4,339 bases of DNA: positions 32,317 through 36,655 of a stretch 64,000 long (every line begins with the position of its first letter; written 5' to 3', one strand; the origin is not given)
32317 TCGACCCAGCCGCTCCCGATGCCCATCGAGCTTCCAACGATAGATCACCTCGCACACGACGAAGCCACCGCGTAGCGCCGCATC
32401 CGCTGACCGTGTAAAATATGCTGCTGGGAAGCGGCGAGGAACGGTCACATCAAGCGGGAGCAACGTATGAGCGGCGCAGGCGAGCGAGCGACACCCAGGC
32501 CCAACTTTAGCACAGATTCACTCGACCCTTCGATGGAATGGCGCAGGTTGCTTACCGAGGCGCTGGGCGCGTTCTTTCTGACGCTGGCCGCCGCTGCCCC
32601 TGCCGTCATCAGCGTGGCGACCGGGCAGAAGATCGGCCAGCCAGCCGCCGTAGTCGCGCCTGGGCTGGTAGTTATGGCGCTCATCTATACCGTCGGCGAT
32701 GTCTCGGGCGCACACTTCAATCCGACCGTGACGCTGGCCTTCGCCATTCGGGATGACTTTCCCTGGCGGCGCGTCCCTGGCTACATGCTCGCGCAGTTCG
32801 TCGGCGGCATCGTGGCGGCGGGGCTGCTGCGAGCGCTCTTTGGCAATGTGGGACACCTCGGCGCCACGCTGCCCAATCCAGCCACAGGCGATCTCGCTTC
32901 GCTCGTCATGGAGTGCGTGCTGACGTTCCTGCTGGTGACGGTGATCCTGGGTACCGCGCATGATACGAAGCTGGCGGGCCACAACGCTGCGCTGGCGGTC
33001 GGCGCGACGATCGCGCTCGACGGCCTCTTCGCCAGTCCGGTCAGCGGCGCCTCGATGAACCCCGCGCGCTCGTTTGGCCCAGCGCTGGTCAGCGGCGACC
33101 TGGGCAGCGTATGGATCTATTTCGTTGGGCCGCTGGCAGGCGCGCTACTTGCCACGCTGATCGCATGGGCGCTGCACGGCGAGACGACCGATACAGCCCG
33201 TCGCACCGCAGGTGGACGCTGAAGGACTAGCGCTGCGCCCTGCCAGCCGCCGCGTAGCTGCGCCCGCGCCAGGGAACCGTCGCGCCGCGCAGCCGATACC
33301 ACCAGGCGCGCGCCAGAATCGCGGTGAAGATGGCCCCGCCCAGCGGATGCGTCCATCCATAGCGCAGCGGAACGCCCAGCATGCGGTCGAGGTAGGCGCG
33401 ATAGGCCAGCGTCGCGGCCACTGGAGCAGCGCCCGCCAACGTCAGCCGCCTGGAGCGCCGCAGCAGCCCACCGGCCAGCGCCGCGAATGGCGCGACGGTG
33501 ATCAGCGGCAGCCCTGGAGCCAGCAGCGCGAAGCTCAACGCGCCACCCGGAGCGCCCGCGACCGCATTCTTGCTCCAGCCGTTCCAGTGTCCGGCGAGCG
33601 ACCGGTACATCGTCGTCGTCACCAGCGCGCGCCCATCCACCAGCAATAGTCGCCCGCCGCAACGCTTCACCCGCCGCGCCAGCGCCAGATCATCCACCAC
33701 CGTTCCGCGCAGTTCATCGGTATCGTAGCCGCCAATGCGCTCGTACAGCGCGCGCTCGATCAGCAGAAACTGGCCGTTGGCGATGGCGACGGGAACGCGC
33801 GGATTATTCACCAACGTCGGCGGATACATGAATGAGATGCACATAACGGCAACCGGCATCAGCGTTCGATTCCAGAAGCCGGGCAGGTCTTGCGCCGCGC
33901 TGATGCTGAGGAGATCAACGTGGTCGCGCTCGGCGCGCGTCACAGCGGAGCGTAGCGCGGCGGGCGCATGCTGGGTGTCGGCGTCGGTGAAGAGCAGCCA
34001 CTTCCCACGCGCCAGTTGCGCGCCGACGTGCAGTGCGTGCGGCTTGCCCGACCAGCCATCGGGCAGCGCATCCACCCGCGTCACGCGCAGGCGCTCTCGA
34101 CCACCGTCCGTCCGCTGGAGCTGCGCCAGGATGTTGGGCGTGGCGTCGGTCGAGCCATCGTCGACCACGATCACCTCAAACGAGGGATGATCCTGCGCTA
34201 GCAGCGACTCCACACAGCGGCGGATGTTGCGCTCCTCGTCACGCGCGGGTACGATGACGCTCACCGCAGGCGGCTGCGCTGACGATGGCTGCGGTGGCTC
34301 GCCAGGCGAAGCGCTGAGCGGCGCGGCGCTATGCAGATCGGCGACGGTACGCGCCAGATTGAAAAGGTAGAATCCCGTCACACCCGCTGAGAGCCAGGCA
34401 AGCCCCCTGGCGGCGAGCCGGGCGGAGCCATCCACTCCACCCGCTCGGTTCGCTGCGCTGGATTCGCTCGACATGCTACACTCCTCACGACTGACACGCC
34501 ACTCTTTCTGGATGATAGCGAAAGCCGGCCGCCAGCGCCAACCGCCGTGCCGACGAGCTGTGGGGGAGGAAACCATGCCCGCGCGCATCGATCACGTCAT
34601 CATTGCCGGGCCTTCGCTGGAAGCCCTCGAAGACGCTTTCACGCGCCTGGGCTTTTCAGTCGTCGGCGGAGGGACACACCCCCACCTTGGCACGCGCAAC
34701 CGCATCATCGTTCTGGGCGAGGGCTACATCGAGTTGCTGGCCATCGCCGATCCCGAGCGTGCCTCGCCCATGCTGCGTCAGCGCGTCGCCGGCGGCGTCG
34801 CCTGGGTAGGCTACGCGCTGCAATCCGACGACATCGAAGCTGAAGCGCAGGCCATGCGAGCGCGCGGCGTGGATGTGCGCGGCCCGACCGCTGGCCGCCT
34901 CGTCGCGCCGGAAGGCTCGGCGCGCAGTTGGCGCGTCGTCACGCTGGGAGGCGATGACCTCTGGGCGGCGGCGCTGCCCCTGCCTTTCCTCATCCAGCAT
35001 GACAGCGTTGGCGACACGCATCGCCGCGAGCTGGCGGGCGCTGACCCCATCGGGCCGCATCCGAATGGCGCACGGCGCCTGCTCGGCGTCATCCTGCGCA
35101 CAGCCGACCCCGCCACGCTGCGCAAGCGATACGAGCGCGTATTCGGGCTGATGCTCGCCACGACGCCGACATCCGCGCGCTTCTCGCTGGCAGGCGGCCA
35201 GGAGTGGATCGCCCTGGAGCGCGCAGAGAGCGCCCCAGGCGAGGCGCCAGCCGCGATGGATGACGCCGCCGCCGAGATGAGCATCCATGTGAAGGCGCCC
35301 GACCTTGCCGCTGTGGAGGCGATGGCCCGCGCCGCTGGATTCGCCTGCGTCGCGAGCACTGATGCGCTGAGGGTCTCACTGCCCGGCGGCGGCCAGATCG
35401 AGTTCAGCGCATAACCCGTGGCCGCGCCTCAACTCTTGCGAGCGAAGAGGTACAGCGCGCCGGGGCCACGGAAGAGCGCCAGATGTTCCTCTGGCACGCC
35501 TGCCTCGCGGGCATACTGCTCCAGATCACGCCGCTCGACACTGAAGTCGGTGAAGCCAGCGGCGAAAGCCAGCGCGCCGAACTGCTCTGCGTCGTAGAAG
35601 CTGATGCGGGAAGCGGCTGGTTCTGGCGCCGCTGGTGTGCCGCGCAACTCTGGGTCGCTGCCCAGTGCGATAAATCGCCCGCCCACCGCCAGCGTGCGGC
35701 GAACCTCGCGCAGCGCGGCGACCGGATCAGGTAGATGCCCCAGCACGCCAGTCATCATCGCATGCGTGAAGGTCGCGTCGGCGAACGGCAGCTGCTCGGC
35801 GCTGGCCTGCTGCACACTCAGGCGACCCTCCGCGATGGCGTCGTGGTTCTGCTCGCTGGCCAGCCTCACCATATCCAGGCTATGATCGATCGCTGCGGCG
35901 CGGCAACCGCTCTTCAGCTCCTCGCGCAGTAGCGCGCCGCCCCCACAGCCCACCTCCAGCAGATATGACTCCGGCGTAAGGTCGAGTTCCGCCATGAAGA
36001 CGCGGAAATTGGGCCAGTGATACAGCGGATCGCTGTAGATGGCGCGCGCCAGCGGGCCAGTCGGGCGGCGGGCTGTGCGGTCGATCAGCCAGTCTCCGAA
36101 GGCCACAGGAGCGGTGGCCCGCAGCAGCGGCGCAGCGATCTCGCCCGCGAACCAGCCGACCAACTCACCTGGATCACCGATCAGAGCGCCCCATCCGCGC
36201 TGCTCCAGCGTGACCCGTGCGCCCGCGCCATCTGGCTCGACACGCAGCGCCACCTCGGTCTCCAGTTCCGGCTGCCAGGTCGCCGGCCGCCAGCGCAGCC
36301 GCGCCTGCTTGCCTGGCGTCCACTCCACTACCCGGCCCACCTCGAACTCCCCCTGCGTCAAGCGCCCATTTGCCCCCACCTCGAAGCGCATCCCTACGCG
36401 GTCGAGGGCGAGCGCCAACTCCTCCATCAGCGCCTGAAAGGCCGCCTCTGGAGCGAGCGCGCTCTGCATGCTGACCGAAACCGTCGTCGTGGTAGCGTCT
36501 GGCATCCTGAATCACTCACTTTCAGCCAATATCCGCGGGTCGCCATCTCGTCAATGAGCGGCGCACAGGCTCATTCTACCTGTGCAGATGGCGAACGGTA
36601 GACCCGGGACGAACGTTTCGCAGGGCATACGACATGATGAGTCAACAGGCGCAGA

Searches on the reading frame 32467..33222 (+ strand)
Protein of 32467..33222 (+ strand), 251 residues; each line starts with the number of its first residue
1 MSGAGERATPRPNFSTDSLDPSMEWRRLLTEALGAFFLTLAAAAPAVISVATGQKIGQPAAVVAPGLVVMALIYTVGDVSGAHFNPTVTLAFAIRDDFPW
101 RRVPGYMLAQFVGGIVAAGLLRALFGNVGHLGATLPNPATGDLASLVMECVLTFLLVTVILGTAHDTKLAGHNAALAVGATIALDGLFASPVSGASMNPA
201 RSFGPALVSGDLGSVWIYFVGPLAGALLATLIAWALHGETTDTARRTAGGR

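Call 71: search_protein_families(library=pfam, proteins=[window:32467-33222:+], max_evalue=0.00001)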
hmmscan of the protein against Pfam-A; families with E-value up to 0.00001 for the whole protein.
window:32467-33222:+ (251 aa): 1 family
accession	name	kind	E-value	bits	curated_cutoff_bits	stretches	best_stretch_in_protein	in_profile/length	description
PF00230.25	MIP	-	6.5e-52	176.9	25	1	24-232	7-221/222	Major intrinsic protein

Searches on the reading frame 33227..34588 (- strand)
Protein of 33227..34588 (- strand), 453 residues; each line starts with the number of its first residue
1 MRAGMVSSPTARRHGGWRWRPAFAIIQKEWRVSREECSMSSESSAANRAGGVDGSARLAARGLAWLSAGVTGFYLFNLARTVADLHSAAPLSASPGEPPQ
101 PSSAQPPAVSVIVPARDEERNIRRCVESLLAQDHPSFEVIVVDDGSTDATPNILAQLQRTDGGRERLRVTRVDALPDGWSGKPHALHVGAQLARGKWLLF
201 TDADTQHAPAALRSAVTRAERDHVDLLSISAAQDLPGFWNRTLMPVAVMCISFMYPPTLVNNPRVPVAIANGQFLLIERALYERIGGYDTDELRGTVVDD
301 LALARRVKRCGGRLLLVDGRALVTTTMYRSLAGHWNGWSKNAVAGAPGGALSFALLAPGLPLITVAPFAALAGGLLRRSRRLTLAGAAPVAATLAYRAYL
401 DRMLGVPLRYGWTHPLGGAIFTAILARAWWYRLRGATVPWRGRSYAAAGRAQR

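Call 71: search_protein_families(library=pfam, proteins=[window:33227-34588:-], max_evalue=0.00001)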
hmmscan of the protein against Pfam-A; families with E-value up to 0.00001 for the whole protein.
window:33227-34588:- (453 aa): 4 families
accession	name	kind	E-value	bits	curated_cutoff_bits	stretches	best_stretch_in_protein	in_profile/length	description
PF00535.33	Glycos_transf_2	-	1.2e-29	103.9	23.3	1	110-285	1-167/168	Glycosyl transferase family 2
PF13641.12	Glyco_tranf_2_3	-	3.1e-22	80.2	27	1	107-326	2-212/230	Glycosyltransferase like family 2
PF13506.12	Glyco_transf_21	-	4.5e-10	39.7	21.7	1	176-339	12-173/174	Glycosyl transferase family 21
PF10111.15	Glyco_tranf_2_2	-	2.3e-07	31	27.3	1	110-307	1-199/276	Glycosyltransferase like family 2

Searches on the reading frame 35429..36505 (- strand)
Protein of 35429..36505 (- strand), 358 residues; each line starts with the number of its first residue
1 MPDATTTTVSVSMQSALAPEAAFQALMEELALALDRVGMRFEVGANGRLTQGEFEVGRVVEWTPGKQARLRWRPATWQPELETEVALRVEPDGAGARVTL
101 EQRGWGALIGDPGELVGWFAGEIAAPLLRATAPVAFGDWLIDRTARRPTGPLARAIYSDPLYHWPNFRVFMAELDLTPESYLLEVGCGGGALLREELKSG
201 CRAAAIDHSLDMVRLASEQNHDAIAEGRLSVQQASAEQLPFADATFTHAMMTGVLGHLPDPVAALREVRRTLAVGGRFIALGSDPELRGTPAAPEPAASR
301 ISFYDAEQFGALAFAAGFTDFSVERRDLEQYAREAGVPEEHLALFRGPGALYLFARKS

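Call 71: search_protein_families(library=pfam, proteins=[window:35429-36505:-], max_evalue=0.00001)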
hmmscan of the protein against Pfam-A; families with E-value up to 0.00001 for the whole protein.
window:35429-36505:- (358 aa): 6 families
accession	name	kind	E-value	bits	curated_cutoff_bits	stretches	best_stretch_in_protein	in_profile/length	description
PF08241.18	Methyltransf_11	-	2e-19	70.5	21.2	1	183-279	1-94/95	Methyltransferase domain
PF13649.12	Methyltransf_25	-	8.2e-16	58.9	27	1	183-276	2-97/97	Methyltransferase domain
PF13489.12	Methyltransf_23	-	6.6e-13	49.2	27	1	177-320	21-161/164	Methyltransferase domain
PF08242.18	Methyltransf_12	-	2.4e-12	47.9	30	1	183-278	1-98/98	Methyltransferase domain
PF13847.12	Methyltransf_31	-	1.5e-10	41.4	27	1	182-280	7-109/145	Methyltransferase domain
PF01209.24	Ubie_methyltran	-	8.7e-08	32.2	20.1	1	180-281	49-152/233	ubiE/COQ5 methyltransferase family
